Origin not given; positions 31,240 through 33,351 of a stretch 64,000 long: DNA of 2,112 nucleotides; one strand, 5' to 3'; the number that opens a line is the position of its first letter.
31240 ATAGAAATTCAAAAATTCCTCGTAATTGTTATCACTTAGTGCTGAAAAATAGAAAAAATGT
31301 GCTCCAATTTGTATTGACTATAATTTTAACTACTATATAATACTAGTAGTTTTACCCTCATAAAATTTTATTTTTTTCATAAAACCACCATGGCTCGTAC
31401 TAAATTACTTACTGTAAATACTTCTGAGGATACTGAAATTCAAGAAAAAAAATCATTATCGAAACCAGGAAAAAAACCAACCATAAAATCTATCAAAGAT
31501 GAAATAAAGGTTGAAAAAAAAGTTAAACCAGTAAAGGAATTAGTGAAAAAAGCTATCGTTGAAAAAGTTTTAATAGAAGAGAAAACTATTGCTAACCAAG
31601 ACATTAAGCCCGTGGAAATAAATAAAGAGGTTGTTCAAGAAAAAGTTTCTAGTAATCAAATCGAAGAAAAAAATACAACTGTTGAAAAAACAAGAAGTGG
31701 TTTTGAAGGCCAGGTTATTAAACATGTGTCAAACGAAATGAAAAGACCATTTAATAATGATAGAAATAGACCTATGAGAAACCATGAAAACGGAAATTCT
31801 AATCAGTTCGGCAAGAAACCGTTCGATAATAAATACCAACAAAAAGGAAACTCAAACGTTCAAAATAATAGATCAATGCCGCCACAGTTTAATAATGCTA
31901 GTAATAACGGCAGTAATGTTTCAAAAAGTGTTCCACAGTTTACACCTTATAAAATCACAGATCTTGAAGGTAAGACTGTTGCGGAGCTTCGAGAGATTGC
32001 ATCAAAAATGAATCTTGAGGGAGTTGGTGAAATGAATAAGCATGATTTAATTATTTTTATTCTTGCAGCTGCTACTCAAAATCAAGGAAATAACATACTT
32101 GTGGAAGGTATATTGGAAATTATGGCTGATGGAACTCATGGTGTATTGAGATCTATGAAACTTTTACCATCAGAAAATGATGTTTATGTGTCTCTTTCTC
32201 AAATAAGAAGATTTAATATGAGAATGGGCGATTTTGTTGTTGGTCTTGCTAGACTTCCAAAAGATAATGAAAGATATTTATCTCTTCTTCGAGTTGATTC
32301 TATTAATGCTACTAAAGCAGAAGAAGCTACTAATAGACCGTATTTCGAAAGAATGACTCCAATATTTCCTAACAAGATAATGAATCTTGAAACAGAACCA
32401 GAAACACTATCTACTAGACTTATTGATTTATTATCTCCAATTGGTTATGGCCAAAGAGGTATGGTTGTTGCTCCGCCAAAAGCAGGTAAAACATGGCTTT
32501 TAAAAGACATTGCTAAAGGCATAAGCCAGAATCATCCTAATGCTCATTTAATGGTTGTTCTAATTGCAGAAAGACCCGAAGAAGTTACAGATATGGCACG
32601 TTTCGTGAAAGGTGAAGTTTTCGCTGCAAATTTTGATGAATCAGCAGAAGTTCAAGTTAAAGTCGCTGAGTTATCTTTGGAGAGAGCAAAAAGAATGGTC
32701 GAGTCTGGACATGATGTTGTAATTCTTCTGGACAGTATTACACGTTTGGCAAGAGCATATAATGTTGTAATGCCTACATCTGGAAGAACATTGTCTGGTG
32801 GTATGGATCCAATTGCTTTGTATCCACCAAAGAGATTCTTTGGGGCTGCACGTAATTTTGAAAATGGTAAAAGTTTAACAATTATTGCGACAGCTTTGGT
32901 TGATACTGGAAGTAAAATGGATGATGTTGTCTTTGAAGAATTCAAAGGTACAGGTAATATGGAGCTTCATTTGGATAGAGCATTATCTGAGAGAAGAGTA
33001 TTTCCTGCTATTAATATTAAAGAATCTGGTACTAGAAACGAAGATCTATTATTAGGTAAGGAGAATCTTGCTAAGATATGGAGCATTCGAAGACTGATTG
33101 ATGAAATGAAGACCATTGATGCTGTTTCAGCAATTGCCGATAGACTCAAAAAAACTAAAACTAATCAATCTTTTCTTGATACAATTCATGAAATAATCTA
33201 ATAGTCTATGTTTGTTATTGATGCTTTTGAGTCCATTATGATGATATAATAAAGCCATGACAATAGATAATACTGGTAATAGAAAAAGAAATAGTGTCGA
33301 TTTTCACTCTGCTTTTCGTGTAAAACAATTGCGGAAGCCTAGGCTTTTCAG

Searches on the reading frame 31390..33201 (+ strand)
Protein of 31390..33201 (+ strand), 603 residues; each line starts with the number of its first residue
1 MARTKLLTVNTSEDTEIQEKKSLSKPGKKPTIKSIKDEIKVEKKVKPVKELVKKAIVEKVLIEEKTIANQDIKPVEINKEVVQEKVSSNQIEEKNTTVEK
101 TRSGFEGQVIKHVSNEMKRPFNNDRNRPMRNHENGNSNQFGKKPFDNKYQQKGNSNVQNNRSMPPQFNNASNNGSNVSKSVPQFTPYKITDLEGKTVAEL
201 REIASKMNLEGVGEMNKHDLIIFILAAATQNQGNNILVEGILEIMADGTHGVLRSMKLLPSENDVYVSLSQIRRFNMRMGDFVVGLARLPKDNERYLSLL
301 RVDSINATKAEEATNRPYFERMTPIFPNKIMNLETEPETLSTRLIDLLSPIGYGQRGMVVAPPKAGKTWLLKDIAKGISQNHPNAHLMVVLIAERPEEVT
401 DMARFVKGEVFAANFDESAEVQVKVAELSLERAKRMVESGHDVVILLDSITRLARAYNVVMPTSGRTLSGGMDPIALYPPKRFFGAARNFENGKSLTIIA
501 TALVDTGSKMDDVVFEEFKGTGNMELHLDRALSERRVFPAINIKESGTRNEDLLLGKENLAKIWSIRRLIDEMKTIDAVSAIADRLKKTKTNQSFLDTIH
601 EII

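Call 10: search_protein_families(library=ncbifam, proteins=[window:31390-33201:+], max_evalue=0.00001)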
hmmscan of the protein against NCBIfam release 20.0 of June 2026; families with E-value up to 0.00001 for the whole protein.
window:31390-33201:+ (603 aa): 20 families
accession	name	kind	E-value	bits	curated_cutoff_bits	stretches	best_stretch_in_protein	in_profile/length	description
NF006886.1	PRK09376.1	equivalog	5.7e-183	608.4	315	1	188-598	2-412/413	transcription termination factor Rho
TIGR00767.1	rho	equivalog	1.3e-181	604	509.45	1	188-600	2-414/415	transcription termination factor Rho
NF041509.1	paralog_Rho2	exception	7.4e-140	466.3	628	1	238-598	1-359/360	transcription termination factor Rho, short form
TIGR02546.1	III_secr_ATP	equivalog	1.3e-21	76.9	604.75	1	335-579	127-373/423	type III secretion system ATPase SctN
TIGR01026.1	fliI_yscN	subfamily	3.2e-21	75.6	379.5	1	341-577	150-388/440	FliI/YscN family ATPase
TIGR03496.1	FliI_clade1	equivalog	8.7e-21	74.2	619.1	1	340-577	123-364/414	flagellar protein export ATPase FliI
TIGR03498.1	FliI_clade3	equivalog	1.1e-18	67.2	587.45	1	339-577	125-367/418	flagellar protein export ATPase FliI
TIGR03497.1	FliI_clade2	equivalog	5.7e-18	65.1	629.8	1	323-583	107-368/413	flagellar protein export ATPase FliI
NF005535.1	PRK07196.1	equivalog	1.5e-15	57.2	715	1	324-579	128-385/434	flagellar protein export ATPase FliI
NF006575.0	PRK09099.1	subfamily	8.7e-15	54.4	706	1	340-581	151-394/443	type III secretion system ATPase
NF005391.0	PRK06936.1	equivalog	1.3e-14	53.9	657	1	333-584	141-394/439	type III secretion system ATPase SctN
NF006012.0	PRK08149.1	equivalog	1.2e-13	50.8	594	1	339-576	139-378/431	type III secretion system ATPase SctN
NF005295.0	PRK06820.1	equivalog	1.7e-13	50.4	690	1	339-582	148-393/440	EscN/YscN/HrcN family type III secretion system ATPase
NF005765.0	PRK07594.1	equivalog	7e-13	48.1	715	1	330-582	131-385/433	EscN/YscN/HrcN family type III secretion system ATPase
NF006290.1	PRK08472.1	equivalog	7.6e-13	48.1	644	1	340-575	143-380/433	flagellar protein export ATPase FliI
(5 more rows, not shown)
